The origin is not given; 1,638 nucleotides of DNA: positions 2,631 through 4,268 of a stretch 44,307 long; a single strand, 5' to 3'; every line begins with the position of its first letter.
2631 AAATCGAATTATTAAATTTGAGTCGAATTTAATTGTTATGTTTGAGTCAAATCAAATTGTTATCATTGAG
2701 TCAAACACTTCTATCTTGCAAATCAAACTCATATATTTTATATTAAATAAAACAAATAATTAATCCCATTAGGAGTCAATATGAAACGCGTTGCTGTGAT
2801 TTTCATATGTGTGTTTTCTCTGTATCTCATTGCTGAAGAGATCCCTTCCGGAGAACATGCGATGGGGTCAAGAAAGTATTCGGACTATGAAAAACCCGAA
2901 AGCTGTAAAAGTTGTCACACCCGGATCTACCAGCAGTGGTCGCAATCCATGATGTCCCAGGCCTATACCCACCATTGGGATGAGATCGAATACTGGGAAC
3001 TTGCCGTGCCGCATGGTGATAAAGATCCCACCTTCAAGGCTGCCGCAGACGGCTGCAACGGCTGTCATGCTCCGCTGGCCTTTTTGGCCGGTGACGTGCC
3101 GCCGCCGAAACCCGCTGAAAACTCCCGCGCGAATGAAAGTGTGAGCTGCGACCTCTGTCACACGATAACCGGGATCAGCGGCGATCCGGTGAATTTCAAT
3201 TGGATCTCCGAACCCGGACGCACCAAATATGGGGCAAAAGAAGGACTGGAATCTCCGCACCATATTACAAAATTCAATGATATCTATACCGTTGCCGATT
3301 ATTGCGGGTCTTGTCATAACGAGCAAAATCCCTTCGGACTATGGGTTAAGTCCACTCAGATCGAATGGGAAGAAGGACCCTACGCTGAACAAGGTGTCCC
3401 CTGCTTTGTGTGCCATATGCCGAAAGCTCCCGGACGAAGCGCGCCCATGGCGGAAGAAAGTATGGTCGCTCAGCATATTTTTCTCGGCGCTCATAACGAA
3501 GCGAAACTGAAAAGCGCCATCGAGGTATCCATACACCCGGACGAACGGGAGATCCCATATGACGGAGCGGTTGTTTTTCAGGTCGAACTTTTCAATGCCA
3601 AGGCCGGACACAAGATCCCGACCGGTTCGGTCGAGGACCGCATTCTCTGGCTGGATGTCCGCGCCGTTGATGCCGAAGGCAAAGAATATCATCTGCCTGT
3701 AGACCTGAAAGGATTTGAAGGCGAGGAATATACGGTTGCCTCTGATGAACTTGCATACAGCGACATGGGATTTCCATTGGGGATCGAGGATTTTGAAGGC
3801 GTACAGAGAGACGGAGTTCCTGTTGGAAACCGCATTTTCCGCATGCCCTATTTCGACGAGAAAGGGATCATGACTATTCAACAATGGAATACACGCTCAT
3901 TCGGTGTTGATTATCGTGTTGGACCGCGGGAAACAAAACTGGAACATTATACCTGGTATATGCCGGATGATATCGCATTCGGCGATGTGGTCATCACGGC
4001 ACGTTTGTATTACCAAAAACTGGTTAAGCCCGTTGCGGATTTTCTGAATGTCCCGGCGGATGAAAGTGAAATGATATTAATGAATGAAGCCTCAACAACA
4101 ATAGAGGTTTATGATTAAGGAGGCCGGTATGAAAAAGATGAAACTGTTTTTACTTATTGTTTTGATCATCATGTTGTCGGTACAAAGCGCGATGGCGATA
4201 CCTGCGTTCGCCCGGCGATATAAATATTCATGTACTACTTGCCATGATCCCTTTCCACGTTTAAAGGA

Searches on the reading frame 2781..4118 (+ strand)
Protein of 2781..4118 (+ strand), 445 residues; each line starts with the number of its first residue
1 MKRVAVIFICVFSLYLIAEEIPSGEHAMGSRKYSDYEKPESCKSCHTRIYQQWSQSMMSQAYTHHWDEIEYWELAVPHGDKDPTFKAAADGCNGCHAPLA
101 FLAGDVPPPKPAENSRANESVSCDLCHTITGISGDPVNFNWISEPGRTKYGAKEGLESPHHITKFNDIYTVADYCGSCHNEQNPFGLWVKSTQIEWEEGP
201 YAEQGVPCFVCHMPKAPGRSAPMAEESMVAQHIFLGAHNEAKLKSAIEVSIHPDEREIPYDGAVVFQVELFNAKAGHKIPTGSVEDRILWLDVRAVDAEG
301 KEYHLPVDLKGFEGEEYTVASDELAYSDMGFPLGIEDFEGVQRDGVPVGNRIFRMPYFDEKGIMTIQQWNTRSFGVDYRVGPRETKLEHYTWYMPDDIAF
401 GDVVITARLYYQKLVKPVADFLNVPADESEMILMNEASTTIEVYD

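Call 5: search_protein_families(library=pfam, proteins=[window:2781-4118:+], max_evalue=1)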
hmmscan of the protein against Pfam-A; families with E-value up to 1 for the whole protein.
window:2781-4118:+ (445 aa): 8 families
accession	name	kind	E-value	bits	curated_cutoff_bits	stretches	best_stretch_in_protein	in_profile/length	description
PF14522.11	Cytochrome_C7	-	9.6e-08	32.2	24.8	3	119-212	12-66/67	Cytochrome c7 and related cytochrome c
PF13435.11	Cytochrome_C554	-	2.7e-07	31.8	20.8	1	41-128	1-84/84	Cytochrome c554 and c-prime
PF14537.11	Cytochrom_c3_2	-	3e-06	28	25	2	41-128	8-65/79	Cytochrome c3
PF22113.1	Mtrc-MtrF_II-IV_dom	-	6.9e-06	26.1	30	2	32-215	21-166/176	Outer membrane cytochrome MtrC/MtrF-like, domains II/IV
PF09699.15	Paired_CXXCH_1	-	0.0017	18.4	20.6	0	171-182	28-39/41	Doubled CXXCH motif (Paired_CXXCH_1)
PF07627.16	PSCyt3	-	0.0025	18.5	27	0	170-187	66-83/98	Protein of unknown function (DUF1588)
PF13438.11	DUF4113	-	0.024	15.1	24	1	54-69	33-48/51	Domain of unknown function (DUF4113)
PF03264.19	Cytochrom_NNT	-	0.2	11.8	24.1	1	172-218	36-78/174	NapC/NirT cytochrome c family, N-terminal region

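Call 6: search_protein_families(library=ncbifam, proteins=[window:2781-4118:+], max_evalue=1)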
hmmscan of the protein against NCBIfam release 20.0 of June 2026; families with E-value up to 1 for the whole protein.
window:2781-4118:+ (445 aa): 6 families
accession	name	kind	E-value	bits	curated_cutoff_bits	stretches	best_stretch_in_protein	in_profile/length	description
NF040886.1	cyt_C_like_Sec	equivalog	4.2e-13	48.7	250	2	120-303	154-335/423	multiheme c-type cytochrome (seleno)protein ExtKL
TIGR03507.1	decahem_SO1788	subfamily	7e-05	21.5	209.3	2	89-131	489-521/672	OmcA/MtrC family decaheme c-type cytochrome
TIGR03508.1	decahem_SO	subfamily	0.00053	19.5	192.2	1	166-245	64-131/258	DmsE family decaheme c-type cytochrome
TIGR04257.1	nanowire_3heme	domain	0.013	15.7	40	1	172-186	51-65/75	c(7)-type cytochrome triheme domain-containing protein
NF041198.1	UshA_like_PCGU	equivalog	0.019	13.5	275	1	29-63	398-432/519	UshA-like (seleno)protein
TIGR03153.1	cytochr_NrfH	equivalog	0.046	13.8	134.2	1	170-233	26-79/138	cytochrome c nitrite reductase small subunit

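Call 54: search_solved_structures(query=window:2781-4118:+, max_evalue=1, show_alignments=2)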
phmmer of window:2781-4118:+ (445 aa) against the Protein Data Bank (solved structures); distinct sequences matched with E-value up to 1: 1.
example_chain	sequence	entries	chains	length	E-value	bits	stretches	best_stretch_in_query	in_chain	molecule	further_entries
5ze8_A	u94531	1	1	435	1.1e-08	37.9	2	171-301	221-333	cytochrome c552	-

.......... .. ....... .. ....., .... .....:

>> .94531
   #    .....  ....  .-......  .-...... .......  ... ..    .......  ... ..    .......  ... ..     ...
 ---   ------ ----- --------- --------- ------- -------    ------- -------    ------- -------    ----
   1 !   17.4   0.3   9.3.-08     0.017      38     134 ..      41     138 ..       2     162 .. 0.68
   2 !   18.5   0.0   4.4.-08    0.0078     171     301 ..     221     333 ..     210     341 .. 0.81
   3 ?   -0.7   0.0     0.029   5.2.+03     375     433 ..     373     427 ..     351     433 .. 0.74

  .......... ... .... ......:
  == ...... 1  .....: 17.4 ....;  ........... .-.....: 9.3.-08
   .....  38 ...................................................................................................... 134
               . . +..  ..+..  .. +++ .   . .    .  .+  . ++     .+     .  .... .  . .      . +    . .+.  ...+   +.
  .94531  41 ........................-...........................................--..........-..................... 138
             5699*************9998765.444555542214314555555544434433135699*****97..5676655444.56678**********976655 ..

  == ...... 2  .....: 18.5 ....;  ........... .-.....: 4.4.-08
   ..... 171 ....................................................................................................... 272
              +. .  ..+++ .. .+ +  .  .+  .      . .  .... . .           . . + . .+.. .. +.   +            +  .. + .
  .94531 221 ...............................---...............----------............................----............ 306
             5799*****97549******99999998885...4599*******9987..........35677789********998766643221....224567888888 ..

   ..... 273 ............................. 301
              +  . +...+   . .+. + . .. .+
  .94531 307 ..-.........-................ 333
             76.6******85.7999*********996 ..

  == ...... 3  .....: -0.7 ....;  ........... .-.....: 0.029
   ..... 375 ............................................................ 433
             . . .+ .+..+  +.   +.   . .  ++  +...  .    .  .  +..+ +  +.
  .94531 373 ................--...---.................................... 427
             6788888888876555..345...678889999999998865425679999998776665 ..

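Call 55: find_homologous_proteins(query=window:2781-4118:+, max_evalue=0.001)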
Query window:2781-4118:+ (445 aa): 2528 proteins with E <= 0.001 among 5460 candidates; the best 120 are listed.
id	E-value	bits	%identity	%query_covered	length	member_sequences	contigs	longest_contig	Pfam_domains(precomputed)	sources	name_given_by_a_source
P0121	7.1e-298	1006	94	100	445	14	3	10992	PF14537.12,PF13435.12,PF14522.12,PF22113.2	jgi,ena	-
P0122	2.7e-274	928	86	100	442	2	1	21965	PF14537.12,PF13435.12,PF14522.12,PF22113.2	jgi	-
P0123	1.8e-273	926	85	100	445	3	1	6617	PF14537.12,PF13435.12,PF14522.12,PF22113.2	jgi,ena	-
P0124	3.1e-267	905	85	96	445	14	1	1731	PF14537.12,PF13435.12,PF14522.12,PF22113.2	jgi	jgi:hypothetical protein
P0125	7.7e-262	887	82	100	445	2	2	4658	PF14537.12,PF13435.12,PF14522.12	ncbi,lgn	-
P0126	5.8e-261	884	82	100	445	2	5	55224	PF14537.12,PF13435.12,PF14522.12,PF22113.2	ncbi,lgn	ncbi:MAG: multiheme c-type cytochrome [Fidelibacterota bacterium]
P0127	2.2e-258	876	80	100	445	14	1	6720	PF14537.12,PF13435.12,PF14522.12,PF22113.2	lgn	-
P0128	1.9e-256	870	80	100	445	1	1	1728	PF14537.12,PF13435.12,PF14522.12,PF22113.2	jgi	jgi:hypothetical protein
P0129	1.6e-253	860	78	100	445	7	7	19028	PF14537.12,PF13435.12,PF14522.12,PF22113.2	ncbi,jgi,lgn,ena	-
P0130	3.3e-245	832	76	100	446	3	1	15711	PF14537.12,PF13435.12,PF14522.12,PF22113.2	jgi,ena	-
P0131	6.7e-235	799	74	100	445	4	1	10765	PF09699.16,PF14537.12,PF13435.12,PF14522.12,PF22113.2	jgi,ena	-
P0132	3.5e-229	780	71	100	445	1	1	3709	PF14537.12,PF13435.12,PF14522.12,PF22113.2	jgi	jgi:nitrate/TMAO reductase-like tetraheme cytochrome c subunit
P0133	1.5e-228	778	72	96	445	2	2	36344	PF09699.16,PF14537.12,PF13435.12,PF14522.12,PF22113.2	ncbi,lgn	ncbi:MAG: multiheme c-type cytochrome [Fidelibacterota bacterium]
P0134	4.0e-228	776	72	100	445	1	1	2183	PF14537.12,PF13435.12,PF14522.12,PF22113.2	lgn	-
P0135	4.1e-226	770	72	99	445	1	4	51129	PF14537.12,PF13435.12,PF14522.12,PF22113.2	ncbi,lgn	-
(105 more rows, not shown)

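Call 77: search_solved_structures(query=A3, max_evalue=0.01)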
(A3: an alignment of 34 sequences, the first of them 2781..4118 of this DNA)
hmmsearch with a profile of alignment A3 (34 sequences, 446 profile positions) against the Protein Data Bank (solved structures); distinct sequences matched with E-value up to 0.01: 1.
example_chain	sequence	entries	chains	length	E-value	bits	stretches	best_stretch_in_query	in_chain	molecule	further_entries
5ze8_A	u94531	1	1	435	1.2e-12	50.7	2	39-134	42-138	cytochrome c552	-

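Call 82: search_solved_structures(query=A3, max_evalue=10, show_alignments=3)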
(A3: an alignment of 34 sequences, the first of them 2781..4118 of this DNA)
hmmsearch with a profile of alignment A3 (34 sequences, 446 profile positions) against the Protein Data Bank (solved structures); distinct sequences matched with E-value up to 10: 12.
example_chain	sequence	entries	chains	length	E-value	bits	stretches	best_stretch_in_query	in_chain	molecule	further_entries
5ze8_A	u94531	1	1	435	1.2e-12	50.7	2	39-134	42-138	cytochrome c552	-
4wjy_A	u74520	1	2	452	0.016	17.4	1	196-232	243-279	Cytochrome c-552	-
2rf7_A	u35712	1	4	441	0.018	17.2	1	196-231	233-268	Cytochrome c-552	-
6i5b_A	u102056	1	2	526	0.088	15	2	172-223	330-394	Uncharacterized protein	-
1gu6_A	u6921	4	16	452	0.09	14.9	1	196-231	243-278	CYTOCHROME C552 | Cytochrome c-552 | Cytochrome c nitrite reductase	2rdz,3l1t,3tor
1qdb_A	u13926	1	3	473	0.19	13.9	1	195-228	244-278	CYTOCHROME C NITRITE REDUCTASE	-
8rv0_Y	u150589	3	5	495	0.2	13.8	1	202-224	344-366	Octaheme cytochrome c nitrite reductase | Octaheme nitrite c cytochrome c reductase | Octaheme nitrite reductase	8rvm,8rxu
3ubr_A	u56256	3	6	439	0.26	13.4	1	196-220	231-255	Cytochrome c-552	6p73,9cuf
9vgn_A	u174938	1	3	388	0.86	11.7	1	379-432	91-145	Cytochrome P450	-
9vgm_A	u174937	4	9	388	1.1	11.4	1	380-432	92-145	Cytochrome P450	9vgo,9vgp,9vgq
8e5g_A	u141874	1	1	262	5.7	9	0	83-182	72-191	c-type cytochrome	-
1bvb_A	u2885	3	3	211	8.6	8.4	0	36-135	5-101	CYTOCHROME C-554 | CYTOCHROME C554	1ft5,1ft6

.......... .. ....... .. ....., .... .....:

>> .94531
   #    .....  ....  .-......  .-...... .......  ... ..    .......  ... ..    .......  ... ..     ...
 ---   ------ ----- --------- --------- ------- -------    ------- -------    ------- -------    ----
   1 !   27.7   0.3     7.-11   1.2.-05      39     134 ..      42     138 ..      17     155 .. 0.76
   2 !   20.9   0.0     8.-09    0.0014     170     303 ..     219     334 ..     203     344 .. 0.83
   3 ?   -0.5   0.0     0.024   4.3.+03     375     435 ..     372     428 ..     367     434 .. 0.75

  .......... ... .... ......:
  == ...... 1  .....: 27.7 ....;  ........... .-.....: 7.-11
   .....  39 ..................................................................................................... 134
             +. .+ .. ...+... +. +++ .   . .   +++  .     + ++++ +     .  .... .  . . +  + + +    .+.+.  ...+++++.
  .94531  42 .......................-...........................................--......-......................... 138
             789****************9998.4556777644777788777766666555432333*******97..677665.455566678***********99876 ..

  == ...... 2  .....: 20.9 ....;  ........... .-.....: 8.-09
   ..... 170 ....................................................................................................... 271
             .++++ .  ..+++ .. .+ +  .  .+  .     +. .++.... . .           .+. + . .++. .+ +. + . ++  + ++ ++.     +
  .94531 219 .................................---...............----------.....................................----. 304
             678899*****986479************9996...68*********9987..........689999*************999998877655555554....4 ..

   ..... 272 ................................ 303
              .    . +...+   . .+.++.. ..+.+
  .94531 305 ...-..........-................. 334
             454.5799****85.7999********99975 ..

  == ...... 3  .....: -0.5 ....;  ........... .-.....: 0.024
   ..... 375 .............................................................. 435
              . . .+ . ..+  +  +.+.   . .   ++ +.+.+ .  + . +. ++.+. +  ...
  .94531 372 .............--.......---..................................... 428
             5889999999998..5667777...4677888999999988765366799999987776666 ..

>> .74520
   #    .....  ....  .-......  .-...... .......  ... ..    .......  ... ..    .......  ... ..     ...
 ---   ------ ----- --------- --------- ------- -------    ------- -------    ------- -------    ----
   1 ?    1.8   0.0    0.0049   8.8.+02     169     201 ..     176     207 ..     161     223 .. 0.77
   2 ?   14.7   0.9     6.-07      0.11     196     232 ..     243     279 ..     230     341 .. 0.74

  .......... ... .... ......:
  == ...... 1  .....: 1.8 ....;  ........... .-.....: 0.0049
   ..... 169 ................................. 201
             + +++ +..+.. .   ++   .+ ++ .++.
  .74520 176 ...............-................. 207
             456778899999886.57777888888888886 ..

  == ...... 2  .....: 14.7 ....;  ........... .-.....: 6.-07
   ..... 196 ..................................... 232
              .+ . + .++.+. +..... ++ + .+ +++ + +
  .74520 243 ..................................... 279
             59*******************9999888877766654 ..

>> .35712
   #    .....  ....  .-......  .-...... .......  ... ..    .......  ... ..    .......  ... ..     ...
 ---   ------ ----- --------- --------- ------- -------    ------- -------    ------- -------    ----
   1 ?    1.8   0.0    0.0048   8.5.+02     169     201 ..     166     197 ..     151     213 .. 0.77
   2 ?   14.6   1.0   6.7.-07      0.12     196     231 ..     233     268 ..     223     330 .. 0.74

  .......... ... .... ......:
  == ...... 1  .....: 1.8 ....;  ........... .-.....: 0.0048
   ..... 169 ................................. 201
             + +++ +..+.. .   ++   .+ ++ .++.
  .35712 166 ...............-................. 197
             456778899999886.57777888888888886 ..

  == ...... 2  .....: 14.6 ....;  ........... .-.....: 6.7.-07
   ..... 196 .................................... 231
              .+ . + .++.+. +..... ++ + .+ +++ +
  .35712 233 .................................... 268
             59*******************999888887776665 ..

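Call 89: predict_structure(alignment_id=A3)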
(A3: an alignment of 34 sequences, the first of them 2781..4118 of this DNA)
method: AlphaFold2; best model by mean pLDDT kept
length: 445 residues; sequences in the alignment: 34
mean_pLDDT: 63.2   pTM: 0.58
mean pLDDT of the five models: 63.2, 58.6, 58.4, 56.9, 51.1
residues with pLDDT >= 90: 102; 70-90: 99; 50-70: 67; < 50: 177
segments of 3 or more residues with pLDDT < 50: 22-70, 90-127, 133-141, 145-148, 151-163, 169-182, 190-238
pLDDT, mean of each block of 10 residues (from residue 1): 79 70 42 42 35 33 36 62 65 34 31 32 43 42 50 40 51 35 55 34 34 25 25 38 76 96 96 64 69 97 95 90 89 86 91 88 80 83 83 95 97 83 77 93 95
secondary structure, 60 per line:
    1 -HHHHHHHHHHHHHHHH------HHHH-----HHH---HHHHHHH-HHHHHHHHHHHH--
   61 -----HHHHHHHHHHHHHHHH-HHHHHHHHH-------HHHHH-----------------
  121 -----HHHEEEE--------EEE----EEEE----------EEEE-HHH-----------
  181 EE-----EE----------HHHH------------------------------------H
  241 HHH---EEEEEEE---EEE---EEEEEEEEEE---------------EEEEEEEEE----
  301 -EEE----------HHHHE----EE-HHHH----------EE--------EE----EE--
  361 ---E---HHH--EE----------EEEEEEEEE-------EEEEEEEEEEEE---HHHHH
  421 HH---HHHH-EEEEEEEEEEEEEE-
elements in order: H2-17 H24-27 H39-45 H47-58 H66-81 H83-91 H99-103 E129-132 E141-143 E148-151 E162-165 H200-203 H240-243 E247-253 E257-259 E263-272 E288-296 E302-304 H315-318 H327-330 E385-393 E401-412 H416-422 H426-429 E431-444

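Call 93: fold_search(model_id=the predicted structure, library=pdb)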
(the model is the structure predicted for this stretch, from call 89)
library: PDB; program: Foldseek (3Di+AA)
matches with E <= 10: 1635; with E <= 0.001: 41
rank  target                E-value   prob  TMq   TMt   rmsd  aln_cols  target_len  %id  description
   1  5ze8                  1.9e-12  1.00  0.44  0.49  10.3       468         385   20  Crystal structure of a penta-heme cytochrome c552 from Thermochromatium tepidum (released 2018-04-25)
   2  4be6_A                3.8e-05  0.85  0.11  0.20  22.3       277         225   10  V. cholera biofilm scaffolding protein RbmA (released 2013-12-18)
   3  4be5_A                4.0e-05  0.69  0.09  0.17  21.8       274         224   10  V. cholera biofilm scaffolding protein RbmA (released 2013-12-18)
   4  7fe5_A                6.1e-05  1.00  0.20  0.42  10.8       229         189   10  AvmM Catalyzes Macrocyclization in Alchivemycin A Biosynthesis (released 2021-09-01)
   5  5g50_B                8.1e-05  1.00  0.21  0.38   4.4       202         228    9  Vibrio cholerae scaffolding protein RbmA in complex with magnesium. (released 2017-11-29)
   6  9n9j_5                1.1e-04  1.00  0.19  0.52  12.1       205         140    9  Structure of a GRP94 folding intermediate engaged with a CCDC134- and FKBP11-bound secretory translocon (released 2025-11-19)
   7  4kkq_B                1.3e-04  0.63  0.10  0.18  21.3       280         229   10  Crystal structure of Vibrio cholerae RbmA (crystal form 1) (released 2013-05-22)
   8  8xez_A                1.5e-04  1.00  0.19  0.10  10.6       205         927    8  Cryo-EM structure of integrin ITGAV/ITGB3 complex, conformation 5 (released 2024-12-18)
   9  7fe0_A                1.5e-04  1.00  0.19  0.39  12.4       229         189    9  AvmM Catalyzes Macrocyclization in Alchivemycin A Biosynthesis (released 2021-09-01)
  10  4kkp_A                1.7e-04  1.00  0.20  0.36   6.2       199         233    6  Crystal structure of Vibrio cholerae RbmA (crystal form 2) (released 2013-05-22)
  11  4kkq_A                2.0e-04  1.00  0.20  0.38   6.8       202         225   11  Crystal structure of Vibrio cholerae RbmA (crystal form 1) (released 2013-05-22)
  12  4kkp_B                2.1e-04  1.00  0.20  0.37   6.1       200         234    7  Crystal structure of Vibrio cholerae RbmA (crystal form 2) (released 2013-05-22)
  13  4kkr_A                2.2e-04  0.66  0.10  0.20  21.8       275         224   10  Crystal structure of Vibrio cholerae RbmA (crystal form 3) (released 2013-05-22)
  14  8xrv_E                4.0e-04  1.00  0.16  0.10  10.3       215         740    8  The crystal structure of a GH3 enzyme CcBgl3B with glucose (released 2024-04-10)
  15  8k2i_B                4.5e-04  1.00  0.18  0.15  10.3       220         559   13  Crystal structure of Group 2 Oligosaccharide/Monosaccharide-releasing beta-N-acetylhexosaminidase NgaAt from Arabidops (released 2024-04-24)
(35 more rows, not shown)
